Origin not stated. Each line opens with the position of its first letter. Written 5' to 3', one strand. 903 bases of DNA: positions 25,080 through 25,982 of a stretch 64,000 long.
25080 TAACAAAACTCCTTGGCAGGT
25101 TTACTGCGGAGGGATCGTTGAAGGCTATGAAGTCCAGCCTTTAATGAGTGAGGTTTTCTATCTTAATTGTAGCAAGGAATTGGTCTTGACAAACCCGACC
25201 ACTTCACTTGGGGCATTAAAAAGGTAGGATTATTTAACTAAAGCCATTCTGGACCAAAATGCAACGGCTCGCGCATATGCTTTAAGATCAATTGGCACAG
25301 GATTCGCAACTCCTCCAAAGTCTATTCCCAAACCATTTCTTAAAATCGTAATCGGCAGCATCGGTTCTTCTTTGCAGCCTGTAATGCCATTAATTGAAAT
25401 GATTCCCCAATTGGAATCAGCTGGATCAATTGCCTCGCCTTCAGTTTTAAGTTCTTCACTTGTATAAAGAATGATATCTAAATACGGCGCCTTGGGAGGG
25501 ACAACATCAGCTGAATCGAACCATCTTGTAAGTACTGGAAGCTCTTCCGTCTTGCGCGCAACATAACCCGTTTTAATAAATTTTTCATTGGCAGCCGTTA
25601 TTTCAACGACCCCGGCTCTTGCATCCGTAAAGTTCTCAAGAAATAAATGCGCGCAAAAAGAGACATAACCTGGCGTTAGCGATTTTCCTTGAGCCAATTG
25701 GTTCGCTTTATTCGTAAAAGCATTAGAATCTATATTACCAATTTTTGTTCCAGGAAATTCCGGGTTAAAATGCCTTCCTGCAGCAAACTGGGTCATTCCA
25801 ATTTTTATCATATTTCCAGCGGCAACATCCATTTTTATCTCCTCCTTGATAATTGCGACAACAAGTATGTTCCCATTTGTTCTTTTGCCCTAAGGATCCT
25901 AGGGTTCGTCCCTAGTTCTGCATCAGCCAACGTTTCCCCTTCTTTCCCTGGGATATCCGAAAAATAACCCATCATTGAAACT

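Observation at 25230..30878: Orphan three-gene locus: HEAT-ADP-ribosylglycohydrolase, 1091-aa protein with nucleosidase-like C-terminus, and a coupled 200-aa protein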

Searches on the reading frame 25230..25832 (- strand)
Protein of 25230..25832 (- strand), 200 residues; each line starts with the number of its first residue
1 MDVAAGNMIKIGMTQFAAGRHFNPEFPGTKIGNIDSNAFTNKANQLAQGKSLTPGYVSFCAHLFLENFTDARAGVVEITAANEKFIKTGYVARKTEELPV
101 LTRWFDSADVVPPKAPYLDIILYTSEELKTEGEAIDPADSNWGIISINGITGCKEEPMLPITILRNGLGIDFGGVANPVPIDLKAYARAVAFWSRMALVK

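Call 3: search_protein_families(library=pfam, proteins=[window:25230-25832:-], max_evalue=1)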
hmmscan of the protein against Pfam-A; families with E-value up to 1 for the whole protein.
window:25230-25832:- (200 aa): 1 family
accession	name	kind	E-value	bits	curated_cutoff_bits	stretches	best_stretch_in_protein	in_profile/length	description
PF11539.13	DUF3228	-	5.7e-54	183.1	25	1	12-198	2-193/194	Protein of unknown function (DUF3228)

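Call 4: search_protein_families(library=padloc, proteins=[window:25230-25832:-], max_evalue=1)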
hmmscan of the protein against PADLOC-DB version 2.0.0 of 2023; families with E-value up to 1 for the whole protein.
window:25230-25832:- (200 aa): 0 families

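Call 5: search_protein_families(library=ncbifam, proteins=[window:25230-25832:-], max_evalue=1)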
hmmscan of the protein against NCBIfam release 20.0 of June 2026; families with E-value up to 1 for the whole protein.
window:25230-25832:- (200 aa): 0 families

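Call 6: search_solved_structures(query=window:25230-25832:-, max_evalue=1, show_alignments=2)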
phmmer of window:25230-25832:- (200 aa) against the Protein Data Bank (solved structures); distinct sequences matched with E-value up to 1: 2.
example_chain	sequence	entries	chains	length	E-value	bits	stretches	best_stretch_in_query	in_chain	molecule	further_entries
2pd0_A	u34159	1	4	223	1.8e-33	119.2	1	11-199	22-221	Hypothetical protein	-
4fbd_A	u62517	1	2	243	2.2e-32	115.7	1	9-199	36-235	Putative uncharacterized protein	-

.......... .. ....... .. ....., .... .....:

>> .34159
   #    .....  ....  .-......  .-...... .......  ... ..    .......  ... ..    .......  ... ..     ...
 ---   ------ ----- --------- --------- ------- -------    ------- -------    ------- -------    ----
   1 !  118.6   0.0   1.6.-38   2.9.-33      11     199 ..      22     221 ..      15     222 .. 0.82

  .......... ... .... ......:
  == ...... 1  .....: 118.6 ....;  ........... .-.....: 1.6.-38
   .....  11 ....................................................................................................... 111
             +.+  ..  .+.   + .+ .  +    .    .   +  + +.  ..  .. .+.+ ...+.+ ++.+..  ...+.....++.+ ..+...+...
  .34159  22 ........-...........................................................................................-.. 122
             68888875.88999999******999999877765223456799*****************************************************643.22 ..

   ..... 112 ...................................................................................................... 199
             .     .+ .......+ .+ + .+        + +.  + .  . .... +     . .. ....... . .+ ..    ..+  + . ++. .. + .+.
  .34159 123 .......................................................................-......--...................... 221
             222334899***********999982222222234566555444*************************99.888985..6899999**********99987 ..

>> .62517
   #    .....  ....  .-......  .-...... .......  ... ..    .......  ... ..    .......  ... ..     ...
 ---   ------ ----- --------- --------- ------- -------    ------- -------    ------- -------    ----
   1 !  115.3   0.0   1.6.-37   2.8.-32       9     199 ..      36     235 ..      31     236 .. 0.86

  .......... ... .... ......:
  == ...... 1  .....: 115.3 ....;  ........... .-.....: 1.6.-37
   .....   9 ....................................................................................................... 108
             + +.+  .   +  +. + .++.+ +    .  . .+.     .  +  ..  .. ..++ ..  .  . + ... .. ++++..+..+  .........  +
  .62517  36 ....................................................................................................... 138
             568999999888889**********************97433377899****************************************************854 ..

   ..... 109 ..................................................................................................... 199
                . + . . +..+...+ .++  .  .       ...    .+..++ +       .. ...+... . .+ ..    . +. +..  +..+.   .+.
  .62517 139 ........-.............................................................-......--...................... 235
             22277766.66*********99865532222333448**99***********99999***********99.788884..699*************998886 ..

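Call 25: find_homologous_proteins(query=window:25230-25832:-, max_evalue=0.00001)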
Query window:25230-25832:- (200 aa): 20 proteins with E <= 0.00001 among 215 candidates.
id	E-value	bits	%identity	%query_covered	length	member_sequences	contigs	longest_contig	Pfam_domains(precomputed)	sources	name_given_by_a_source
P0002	4.3e-130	449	100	100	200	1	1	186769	PF11539.14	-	-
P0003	8.6e-58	213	53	95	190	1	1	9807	PF11539.14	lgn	-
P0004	1.8e-53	199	53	96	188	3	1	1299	PF11539.14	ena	-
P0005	1.6e-51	193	53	96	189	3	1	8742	PF11539.14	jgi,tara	tara:strand:- start:742 stop:1311 length:570 start_codon:yes stop_codon:yes gene_type:complete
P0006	3.5e-51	192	51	96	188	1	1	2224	PF11539.14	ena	-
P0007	5.3e-51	191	51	95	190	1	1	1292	PF11539.14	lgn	-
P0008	1.5e-50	190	50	96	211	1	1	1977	PF11539.14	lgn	-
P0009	1.6e-49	186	50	96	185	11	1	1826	PF11539.14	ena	-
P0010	4.5e-49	185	51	96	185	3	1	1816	PF11539.14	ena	-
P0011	1.4e-48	183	51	96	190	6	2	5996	PF11539.14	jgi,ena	jgi:hypothetical protein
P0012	4.6e-48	182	53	96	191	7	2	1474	PF11539.14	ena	-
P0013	5.1e-48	181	50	96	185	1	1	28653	PF11539.14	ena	-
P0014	3.4e-47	179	48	97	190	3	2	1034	PF11539.14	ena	-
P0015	1.1e-40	158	44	97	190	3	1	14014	PF11539.14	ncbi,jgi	jgi:hypothetical protein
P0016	1.1e-39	154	45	97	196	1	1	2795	PF11539.14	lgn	-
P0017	3.0e-37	146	42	96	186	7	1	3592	PF11539.14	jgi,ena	jgi:hypothetical protein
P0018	8.3e-30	122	40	95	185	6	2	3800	PF11539.14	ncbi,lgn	-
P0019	2.6e-29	120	41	95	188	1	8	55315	PF11539.14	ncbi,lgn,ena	-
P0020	2.1e-27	114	39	95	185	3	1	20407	PF11539.14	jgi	-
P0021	2.4e-27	114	37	95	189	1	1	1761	PF11539.14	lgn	-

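Call 26: find_encoding_contigs(protein=P0013, flank=10000, max_places=3)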
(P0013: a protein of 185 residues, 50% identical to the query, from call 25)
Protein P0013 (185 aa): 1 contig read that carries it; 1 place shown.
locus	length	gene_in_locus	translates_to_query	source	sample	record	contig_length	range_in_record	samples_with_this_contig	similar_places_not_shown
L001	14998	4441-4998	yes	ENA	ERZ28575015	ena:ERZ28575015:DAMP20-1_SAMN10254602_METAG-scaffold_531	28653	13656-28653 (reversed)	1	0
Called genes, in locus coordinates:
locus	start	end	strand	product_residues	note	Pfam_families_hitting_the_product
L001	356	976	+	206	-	-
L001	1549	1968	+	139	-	-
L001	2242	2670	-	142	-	-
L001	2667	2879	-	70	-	-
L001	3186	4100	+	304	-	PF08401:ArdcN, PF18818:MPTase-PolyVal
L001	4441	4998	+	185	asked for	PF11539:DUF3228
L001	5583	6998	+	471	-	PF01743:PolyA_pol, PF12627:PolyA_pol_RNAbd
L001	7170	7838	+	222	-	PF00149:Metallophos, PF12850:Metallophos_2 (weak)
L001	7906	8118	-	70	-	-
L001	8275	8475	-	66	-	-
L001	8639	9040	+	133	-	-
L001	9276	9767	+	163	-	PF13671:AAA_33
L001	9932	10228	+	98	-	-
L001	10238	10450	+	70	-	-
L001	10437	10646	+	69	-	-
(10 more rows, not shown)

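Call 27: find_encoding_contigs(protein=P0003, flank=10000, max_places=3)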
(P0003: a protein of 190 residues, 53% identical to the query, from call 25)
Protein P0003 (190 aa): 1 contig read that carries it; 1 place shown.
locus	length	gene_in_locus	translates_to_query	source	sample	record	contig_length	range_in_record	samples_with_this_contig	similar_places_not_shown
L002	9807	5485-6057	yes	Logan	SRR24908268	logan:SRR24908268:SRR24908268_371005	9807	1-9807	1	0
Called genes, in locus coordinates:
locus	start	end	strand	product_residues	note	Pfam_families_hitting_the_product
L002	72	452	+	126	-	-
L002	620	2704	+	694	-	PF13589:HATPase_c_3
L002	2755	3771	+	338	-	PF26926:Phage_T4_rIIB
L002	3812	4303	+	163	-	-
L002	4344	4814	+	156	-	-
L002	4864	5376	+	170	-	-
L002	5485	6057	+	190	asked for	PF11539:DUF3228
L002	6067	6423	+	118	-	-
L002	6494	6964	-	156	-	-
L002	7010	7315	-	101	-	PF00717:Peptidase_S24 (weak)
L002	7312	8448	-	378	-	PF15891:Nuc_deoxyri_tr2, PF00293:NUDIX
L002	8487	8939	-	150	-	-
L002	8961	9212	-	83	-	-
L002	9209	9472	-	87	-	-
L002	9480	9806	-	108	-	?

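Call 28: find_encoding_contigs(protein=P0019, flank=10000, max_places=3)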
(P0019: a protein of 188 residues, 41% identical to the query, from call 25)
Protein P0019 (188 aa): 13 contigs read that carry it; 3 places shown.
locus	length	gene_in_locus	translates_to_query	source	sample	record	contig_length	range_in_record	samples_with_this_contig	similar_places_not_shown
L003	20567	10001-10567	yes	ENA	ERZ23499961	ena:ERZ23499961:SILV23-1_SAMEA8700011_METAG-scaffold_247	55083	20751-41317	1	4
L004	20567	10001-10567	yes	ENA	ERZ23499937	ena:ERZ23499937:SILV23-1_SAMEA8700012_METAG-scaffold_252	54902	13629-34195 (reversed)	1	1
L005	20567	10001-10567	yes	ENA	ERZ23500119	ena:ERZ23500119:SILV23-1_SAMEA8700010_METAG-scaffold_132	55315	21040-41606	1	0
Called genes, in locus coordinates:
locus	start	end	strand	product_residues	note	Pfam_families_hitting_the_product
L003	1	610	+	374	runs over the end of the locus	PF00712:DNA_pol3_beta, PF02767:DNA_pol3_beta_2, PF02768:DNA_pol3_beta_3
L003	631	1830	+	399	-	PF02463:SMC_N, PF13175:AAA_15, PF13476:AAA_23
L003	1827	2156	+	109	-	PF05258:DciA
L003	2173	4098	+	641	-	PF02518:HATPase_c, PF00204:DNA_gyraseB, PF01751:Toprim, PF00986:DNA_gyraseB_C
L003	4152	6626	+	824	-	PF00521:DNA_topoisoIV, PF03989:DNA_gyraseA_C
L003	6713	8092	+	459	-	PF13860:FlgD_ig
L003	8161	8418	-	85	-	-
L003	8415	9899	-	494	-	PF01743:PolyA_pol, PF12627:PolyA_pol_RNAbd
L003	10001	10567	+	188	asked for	PF11539:DUF3228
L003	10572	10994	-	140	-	PF00472:RF-1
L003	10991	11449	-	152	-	PF04304:DUF454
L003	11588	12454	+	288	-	-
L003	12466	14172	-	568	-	PF07196:Flagellin_IN (faint)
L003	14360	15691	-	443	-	PF00512:HisKA, PF02518:HATPase_c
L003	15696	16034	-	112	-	PF13466:STAS_2, PF01740:STAS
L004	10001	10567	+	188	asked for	PF11539:DUF3228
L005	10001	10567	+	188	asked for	PF11539:DUF3228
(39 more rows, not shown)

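Call 30: find_encoding_contigs(protein=P0002, flank=10000, max_places=2)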
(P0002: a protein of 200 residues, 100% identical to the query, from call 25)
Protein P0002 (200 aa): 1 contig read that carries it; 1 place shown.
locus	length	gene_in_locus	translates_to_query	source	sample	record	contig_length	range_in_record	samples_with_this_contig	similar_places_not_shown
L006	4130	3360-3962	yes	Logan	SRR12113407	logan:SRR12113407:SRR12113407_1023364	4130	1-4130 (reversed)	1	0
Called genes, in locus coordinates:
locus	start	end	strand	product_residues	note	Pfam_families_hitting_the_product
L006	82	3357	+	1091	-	-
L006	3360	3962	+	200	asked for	PF11539:DUF3228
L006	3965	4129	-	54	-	?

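Call 66: find_encoding_contigs(protein=P0015, flank=6000, max_places=2)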
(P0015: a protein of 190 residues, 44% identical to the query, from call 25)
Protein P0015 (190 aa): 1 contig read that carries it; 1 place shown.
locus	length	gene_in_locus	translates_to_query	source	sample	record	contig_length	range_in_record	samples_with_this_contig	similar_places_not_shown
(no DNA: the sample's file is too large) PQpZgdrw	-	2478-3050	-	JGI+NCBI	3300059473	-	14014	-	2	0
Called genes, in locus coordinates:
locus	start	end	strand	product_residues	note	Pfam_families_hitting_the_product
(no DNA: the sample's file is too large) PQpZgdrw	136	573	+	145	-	-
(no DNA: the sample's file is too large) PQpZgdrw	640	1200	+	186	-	-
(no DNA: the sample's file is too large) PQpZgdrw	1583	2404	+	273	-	-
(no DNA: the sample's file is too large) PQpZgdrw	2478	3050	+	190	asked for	PF11539:DUF3228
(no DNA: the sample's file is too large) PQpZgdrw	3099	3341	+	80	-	PF04545:Sigma70_r4 (faint), PF13384:HTH_23 (faint)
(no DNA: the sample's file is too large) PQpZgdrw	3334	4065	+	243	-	-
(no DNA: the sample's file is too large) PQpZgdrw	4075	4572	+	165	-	-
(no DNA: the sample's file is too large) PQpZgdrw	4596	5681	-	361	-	-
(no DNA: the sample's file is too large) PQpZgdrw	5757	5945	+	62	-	PF09723:Zn_ribbon_8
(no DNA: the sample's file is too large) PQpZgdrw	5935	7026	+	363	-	PF03951:Gln-synt_N, PF00120:Gln-synt_C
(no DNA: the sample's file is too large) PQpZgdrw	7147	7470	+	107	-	-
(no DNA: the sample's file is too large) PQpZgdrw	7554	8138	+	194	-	-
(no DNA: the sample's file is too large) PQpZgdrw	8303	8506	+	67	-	-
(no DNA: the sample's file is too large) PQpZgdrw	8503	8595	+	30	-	-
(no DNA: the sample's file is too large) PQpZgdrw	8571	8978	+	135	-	PF10686:YAcAr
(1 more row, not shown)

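Call 67: find_encoding_contigs(protein=P0020, flank=6000, max_places=2)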
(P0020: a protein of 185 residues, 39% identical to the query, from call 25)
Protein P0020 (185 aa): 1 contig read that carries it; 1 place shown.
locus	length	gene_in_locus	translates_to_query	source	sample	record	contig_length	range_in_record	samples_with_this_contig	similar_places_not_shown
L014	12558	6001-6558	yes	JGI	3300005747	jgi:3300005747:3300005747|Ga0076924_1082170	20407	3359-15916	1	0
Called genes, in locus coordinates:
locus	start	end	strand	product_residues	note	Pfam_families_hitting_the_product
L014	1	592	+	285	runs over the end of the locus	PF20703:nSTAND1 (weak), PF00005:ABC_tran, PF02463:SMC_N (weak), PF13401:AAA_22 (weak), PF13304:AAA_21 (faint)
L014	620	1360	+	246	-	PF01895:PhoU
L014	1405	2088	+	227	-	PF02230:Abhydrolase_2, PF12146:Hydrolase_4 (faint), PF00561:Abhydrolase_1 (faint), PF03959:FSH1 (weak), PF12697:Abhydrolase_6 (weak)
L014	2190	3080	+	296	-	PF10118:Metal_hydrol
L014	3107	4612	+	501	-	PF00743:FMO-like, PF01266:DAO (faint), PF01946:Thi4 (weak), PF07992:Pyr_redox_2 (weak), PF13450:NAD_binding_8, PF13738:Pyr_redox_3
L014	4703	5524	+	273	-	PF08223:PaaX_C (weak)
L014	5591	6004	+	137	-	PF01985:CRS1_YhbY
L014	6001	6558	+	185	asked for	PF11539:DUF3228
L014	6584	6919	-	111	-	PF01329:Pterin_4a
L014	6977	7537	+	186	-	PF00929:RNase_T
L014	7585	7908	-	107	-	PF00816:Histone_HNS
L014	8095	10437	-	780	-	PF03176:MMPL, PF00873:ACR_tran (faint), PF02460:Patched (weak), PF12349:Sterol-sensing, PF03176:MMPL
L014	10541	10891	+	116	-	-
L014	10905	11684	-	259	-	PF00459:Inositol_P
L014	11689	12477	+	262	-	PF00588:SpoU_methylase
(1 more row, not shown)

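Call 103: find_related_loci(query=A5, collection=viral_contigs, flank=6000)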
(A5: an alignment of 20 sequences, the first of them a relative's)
Query A5 (200 aa) in viral_contigs; peptide patterns used: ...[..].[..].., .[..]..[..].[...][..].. (x = any residue, [..] = any of these).
42 stretches matched a pattern; 29 encode a relative of the query (tblastn E <= 1e-3); 29 distinct loci.
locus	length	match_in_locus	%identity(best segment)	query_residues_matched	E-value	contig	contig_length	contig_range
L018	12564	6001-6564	45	9-200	2e-50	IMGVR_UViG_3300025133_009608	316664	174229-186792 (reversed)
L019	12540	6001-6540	51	18-200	4e-49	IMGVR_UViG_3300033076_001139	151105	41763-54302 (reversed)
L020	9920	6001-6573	44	9-200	2e-46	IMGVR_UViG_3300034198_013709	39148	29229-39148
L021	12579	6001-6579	43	11-200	2e-46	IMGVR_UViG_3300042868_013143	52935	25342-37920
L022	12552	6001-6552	40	10-199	2e-43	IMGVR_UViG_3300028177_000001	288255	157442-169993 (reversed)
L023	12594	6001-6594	42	8-197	2e-43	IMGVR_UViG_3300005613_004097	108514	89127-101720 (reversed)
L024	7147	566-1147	41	11-200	2e-43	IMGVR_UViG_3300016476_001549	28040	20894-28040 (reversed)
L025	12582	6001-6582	42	5-200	1e-42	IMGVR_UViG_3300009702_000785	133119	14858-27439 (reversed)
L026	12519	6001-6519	42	20-200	9e-42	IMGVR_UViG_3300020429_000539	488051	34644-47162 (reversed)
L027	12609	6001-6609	40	10-200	1e-40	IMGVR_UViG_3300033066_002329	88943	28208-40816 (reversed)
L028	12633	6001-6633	38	10-200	5e-39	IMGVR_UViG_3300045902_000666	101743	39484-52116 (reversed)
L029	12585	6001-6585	41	11-200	7e-39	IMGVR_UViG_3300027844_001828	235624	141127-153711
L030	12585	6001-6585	41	11-200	7e-39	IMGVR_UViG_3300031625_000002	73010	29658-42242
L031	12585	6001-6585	41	11-200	7e-39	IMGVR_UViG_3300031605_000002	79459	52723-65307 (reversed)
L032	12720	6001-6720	33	7-200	2e-35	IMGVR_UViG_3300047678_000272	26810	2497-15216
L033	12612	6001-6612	37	10-181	2e-34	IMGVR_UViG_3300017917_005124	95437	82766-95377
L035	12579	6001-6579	35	9-200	2e-29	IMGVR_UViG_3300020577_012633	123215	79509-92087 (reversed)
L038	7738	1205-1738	32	10-200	6e-29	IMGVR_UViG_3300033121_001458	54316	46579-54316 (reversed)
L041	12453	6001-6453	37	51-200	1e-27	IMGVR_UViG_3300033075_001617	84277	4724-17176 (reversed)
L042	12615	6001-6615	30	11-181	3e-27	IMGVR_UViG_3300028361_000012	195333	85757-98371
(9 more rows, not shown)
